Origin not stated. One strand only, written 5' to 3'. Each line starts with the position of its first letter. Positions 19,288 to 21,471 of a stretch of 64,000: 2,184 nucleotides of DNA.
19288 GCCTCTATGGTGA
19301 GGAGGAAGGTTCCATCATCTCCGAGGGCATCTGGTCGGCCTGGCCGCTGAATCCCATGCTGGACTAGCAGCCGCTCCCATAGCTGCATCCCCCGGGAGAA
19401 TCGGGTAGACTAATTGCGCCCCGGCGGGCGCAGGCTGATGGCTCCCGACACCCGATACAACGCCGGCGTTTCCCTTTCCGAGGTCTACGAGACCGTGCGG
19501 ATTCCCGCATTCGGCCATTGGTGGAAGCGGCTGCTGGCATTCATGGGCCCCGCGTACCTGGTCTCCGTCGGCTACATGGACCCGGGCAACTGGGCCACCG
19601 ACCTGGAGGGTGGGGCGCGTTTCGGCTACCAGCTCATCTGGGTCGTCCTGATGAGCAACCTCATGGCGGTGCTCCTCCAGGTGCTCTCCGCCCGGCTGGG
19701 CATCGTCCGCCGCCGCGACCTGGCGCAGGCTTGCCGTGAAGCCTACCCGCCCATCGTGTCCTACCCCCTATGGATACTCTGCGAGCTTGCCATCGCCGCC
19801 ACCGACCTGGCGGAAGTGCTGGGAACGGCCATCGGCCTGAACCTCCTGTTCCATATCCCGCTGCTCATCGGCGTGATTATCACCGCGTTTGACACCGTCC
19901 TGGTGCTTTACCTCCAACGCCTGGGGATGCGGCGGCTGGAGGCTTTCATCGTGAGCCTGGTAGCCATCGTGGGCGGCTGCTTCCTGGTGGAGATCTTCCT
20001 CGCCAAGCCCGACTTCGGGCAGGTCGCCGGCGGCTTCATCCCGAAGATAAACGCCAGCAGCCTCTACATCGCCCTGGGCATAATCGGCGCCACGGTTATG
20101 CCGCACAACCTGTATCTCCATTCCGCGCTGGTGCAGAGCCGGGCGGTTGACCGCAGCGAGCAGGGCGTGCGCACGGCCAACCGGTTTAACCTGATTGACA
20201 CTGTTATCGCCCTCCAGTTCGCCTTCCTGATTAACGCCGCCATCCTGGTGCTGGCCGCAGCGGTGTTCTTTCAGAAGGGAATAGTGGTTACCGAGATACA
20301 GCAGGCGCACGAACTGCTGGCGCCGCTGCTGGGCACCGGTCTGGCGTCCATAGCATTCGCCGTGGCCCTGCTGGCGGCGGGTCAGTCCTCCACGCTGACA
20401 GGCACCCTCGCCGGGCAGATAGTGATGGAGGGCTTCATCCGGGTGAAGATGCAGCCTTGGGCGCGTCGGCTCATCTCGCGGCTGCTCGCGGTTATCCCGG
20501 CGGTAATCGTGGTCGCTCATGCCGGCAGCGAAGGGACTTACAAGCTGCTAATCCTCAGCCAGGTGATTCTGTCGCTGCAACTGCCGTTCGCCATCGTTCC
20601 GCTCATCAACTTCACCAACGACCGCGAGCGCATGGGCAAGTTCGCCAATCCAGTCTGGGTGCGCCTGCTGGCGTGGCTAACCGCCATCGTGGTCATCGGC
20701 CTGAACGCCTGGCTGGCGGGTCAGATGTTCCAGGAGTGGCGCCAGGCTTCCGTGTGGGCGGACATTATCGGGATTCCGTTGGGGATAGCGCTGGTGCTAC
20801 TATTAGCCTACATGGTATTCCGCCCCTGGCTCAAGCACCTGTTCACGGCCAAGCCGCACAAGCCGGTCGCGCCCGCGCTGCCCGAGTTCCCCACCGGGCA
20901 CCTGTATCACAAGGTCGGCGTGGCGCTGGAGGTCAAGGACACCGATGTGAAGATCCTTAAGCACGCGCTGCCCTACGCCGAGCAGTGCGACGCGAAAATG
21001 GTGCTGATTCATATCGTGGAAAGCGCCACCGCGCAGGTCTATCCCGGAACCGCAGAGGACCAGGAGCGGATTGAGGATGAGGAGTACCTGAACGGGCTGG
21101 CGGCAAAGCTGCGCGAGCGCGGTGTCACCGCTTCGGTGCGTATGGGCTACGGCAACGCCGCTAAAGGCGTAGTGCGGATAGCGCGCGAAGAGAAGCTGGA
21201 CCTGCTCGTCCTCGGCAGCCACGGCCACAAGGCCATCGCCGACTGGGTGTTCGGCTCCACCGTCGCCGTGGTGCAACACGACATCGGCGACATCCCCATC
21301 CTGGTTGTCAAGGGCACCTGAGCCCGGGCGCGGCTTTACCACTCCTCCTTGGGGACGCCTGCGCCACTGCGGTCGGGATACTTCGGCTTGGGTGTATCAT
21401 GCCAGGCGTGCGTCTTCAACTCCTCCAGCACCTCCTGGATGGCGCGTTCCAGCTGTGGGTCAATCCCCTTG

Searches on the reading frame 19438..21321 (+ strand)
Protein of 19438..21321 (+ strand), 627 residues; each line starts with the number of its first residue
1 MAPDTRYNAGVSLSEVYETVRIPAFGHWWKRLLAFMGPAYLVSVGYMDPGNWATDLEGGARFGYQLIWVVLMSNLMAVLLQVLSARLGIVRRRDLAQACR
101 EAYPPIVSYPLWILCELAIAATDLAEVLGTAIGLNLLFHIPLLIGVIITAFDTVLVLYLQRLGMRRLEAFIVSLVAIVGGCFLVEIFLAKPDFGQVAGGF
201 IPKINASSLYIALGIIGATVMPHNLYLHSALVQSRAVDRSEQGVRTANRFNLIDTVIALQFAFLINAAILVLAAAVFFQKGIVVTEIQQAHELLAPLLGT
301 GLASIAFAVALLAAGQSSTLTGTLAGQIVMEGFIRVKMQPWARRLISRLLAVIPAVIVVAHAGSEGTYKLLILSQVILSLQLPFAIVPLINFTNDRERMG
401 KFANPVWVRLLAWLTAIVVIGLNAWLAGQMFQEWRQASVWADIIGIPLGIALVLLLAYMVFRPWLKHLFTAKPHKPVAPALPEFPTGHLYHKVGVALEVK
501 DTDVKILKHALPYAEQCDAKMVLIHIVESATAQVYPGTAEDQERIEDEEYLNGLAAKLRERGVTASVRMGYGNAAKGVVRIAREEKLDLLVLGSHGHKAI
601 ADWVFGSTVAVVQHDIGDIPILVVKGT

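Call 68: search_protein_families(library=pfam, proteins=[window:19438-21321:+])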
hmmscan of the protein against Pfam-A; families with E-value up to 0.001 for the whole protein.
window:19438-21321:+ (627 aa): 2 families
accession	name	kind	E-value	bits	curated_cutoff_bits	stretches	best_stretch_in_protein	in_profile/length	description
PF01566.24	Nramp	-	3.6e-137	457.6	29.8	1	52-404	1-355/357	Natural resistance-associated macrophage protein-like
PF00582.32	Usp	-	7.2e-17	62.7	24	1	490-624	2-140/141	Universal stress protein family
